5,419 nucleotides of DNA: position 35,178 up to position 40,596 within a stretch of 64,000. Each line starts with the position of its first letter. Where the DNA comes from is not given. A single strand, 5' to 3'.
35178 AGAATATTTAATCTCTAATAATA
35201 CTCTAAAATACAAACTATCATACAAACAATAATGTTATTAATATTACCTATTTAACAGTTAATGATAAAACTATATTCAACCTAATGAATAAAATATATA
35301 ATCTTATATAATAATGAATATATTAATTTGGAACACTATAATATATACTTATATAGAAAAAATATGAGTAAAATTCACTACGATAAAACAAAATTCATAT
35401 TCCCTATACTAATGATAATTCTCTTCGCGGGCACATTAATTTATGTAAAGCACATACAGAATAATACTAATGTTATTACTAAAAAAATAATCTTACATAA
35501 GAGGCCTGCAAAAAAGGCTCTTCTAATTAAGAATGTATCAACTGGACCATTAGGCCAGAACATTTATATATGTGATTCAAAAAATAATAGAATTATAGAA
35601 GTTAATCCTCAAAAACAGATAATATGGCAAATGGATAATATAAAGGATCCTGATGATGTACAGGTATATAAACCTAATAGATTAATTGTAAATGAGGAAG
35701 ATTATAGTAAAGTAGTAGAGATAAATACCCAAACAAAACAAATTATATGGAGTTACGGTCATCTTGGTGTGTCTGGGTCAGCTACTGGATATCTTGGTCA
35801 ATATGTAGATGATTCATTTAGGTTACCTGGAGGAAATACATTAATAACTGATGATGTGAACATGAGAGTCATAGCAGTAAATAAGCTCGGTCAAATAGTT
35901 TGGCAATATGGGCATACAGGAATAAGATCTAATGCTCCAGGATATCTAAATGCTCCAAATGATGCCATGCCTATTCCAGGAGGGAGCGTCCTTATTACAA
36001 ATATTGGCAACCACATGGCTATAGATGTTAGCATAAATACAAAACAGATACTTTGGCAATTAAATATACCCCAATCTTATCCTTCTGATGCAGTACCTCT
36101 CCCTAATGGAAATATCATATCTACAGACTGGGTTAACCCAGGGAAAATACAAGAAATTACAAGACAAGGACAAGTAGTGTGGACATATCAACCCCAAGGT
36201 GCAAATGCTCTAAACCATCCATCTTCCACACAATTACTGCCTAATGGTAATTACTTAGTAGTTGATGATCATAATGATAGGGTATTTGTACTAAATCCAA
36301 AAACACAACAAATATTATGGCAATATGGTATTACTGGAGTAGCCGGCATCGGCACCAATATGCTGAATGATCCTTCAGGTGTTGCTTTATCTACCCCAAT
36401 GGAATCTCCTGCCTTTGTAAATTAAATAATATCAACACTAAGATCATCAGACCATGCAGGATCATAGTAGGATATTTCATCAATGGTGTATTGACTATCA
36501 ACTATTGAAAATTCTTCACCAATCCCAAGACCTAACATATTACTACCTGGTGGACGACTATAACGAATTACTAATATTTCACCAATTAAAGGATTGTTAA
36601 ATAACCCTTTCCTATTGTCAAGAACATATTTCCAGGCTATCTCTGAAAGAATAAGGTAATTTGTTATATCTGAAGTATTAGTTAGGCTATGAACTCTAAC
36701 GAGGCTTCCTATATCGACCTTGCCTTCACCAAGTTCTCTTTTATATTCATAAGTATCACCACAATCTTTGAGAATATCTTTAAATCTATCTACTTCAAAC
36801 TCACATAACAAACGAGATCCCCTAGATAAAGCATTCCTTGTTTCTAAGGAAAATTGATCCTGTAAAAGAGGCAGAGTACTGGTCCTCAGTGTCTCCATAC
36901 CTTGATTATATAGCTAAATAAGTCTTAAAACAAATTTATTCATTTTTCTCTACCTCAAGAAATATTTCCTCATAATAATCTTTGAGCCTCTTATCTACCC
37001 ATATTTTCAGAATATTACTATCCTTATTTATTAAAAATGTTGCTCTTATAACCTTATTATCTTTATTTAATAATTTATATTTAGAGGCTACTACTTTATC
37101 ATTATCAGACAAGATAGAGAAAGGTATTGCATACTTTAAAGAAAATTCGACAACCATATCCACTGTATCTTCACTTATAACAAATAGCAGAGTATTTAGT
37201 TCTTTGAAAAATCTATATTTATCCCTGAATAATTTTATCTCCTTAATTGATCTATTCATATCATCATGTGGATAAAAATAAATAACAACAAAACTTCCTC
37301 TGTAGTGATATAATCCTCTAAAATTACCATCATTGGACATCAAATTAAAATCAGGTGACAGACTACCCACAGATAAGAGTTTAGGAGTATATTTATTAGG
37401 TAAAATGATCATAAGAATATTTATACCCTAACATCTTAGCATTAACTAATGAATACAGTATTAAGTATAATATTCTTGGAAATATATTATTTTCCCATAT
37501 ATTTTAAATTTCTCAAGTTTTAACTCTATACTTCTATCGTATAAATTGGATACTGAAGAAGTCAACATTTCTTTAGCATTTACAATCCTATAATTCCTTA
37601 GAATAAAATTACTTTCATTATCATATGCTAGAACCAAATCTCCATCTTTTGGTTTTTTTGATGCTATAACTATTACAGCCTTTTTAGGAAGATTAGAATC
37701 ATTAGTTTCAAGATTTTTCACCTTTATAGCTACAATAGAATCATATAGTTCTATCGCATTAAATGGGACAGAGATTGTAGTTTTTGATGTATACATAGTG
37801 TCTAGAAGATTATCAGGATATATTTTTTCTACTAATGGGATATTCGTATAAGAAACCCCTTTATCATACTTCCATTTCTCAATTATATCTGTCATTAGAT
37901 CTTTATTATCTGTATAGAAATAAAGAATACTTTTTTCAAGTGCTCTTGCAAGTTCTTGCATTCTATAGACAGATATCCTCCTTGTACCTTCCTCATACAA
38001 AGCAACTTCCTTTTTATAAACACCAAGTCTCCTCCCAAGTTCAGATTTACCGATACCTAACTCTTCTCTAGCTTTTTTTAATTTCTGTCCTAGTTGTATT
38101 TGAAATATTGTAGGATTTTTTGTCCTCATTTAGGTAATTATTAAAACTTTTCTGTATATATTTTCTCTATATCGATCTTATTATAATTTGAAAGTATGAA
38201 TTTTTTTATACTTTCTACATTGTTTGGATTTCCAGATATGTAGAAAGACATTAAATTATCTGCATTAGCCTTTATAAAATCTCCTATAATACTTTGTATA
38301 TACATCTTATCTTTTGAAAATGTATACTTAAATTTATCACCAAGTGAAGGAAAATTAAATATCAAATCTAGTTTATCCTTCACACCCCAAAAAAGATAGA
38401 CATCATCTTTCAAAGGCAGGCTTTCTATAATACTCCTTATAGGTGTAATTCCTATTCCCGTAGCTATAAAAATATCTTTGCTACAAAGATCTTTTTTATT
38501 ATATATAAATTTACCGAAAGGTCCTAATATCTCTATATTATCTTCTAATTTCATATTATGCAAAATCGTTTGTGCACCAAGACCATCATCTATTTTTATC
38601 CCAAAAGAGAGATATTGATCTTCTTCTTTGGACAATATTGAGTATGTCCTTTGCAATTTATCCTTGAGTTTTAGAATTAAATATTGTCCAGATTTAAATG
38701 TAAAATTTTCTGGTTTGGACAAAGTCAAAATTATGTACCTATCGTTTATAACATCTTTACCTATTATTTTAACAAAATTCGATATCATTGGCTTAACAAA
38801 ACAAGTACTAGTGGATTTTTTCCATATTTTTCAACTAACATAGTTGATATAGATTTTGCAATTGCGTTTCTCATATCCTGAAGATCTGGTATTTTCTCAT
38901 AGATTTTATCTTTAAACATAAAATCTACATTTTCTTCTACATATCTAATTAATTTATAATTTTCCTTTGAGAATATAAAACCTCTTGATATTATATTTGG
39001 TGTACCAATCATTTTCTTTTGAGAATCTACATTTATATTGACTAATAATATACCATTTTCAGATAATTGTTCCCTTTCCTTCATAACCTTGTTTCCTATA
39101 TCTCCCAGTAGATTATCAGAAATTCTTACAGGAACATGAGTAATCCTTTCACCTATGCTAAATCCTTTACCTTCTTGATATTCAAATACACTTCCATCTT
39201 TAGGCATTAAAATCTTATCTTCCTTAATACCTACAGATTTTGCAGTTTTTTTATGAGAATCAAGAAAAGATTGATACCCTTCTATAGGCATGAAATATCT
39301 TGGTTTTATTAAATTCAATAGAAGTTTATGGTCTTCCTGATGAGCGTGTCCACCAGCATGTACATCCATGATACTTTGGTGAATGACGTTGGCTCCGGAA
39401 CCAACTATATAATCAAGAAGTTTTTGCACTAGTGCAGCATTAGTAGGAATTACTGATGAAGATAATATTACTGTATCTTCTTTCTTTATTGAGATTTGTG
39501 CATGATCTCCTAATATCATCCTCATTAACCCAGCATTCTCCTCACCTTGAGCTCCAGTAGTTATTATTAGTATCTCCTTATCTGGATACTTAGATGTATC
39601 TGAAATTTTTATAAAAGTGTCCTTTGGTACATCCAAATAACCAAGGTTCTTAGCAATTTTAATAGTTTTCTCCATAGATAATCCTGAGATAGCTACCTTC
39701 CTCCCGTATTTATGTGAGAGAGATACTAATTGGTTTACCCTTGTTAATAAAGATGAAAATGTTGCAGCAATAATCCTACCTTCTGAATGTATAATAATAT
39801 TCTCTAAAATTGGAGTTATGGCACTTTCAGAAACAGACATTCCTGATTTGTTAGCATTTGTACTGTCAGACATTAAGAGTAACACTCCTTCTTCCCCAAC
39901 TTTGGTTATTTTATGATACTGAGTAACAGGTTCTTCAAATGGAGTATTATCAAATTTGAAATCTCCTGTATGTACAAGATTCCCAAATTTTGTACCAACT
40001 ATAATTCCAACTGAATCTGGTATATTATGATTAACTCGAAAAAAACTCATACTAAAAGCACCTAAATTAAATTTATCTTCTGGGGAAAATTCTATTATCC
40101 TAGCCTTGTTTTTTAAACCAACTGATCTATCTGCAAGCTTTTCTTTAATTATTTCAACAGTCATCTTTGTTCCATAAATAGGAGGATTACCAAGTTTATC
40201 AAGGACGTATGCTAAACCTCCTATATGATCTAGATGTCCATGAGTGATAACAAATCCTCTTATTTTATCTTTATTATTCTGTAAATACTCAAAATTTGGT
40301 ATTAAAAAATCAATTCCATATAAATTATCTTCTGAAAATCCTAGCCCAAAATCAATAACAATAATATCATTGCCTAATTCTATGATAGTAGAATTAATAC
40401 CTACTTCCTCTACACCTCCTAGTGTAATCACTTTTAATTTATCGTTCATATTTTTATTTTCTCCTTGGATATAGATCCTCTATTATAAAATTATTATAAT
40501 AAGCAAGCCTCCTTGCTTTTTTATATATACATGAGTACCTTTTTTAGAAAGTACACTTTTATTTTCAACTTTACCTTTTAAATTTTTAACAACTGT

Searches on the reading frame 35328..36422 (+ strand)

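Call 40: search_protein_families(library=pfam, proteins=[window:35328-36422:+], max_evalue=0.001)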
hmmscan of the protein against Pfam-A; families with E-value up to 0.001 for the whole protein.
window:35328-36422:+ (365 aa): 4 families
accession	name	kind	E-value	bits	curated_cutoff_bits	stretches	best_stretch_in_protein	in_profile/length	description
PF13360.13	PQQ_2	-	7.1e-11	42.6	27.6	1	180-337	4-147/233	Outer membrane protein assembly factor BamB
PF14269.12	Arylsulfotran_2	-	1.1e-05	25.5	27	0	296-335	145-185/301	Arylsulfotransferase (ASST)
PF13570.13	Beta-prop_ACSF4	-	0.00013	22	133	0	220-334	147-252/329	Beta-alanine-activating enzyme, beta-propeller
PF01436.27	NHL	-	0.00041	20.7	20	0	295-321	1-27/28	NHL repeat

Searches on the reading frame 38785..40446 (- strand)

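Call 40: search_protein_families(library=pfam, proteins=[window:38785-40446:-], max_evalue=0.001)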
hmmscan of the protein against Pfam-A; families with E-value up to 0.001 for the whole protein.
window:38785-40446:- (553 aa): 6 families
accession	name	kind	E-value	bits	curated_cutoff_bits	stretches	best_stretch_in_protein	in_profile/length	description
PF22505.1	RNase_J_b_CASP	-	7.2e-42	142.6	27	1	222-345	1-124/126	Ribonuclease J, beta-CASP domain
PF17770.6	RNase_J_C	-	8e-19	69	23.8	1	454-552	1-100/102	Ribonuclease J C-terminal domain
PF00753.33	Lactamase_B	-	1.3e-13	51.8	22.7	1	15-170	4-157/196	Metallo-beta-lactamase superfamily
PF12706.13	Lactamase_B_2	-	2.5e-11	44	27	1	58-164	25-144/200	Beta-lactamase superfamily domain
PF07521.17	RMMBL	-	0.00034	21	21.6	0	363-406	12-57/63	Zn-dependent metallo-hydrolase RNA specificity domain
PF02112.21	PDEase_II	-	0.00047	19.8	23.7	1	56-103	77-131/340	cAMP phosphodiesterases class-II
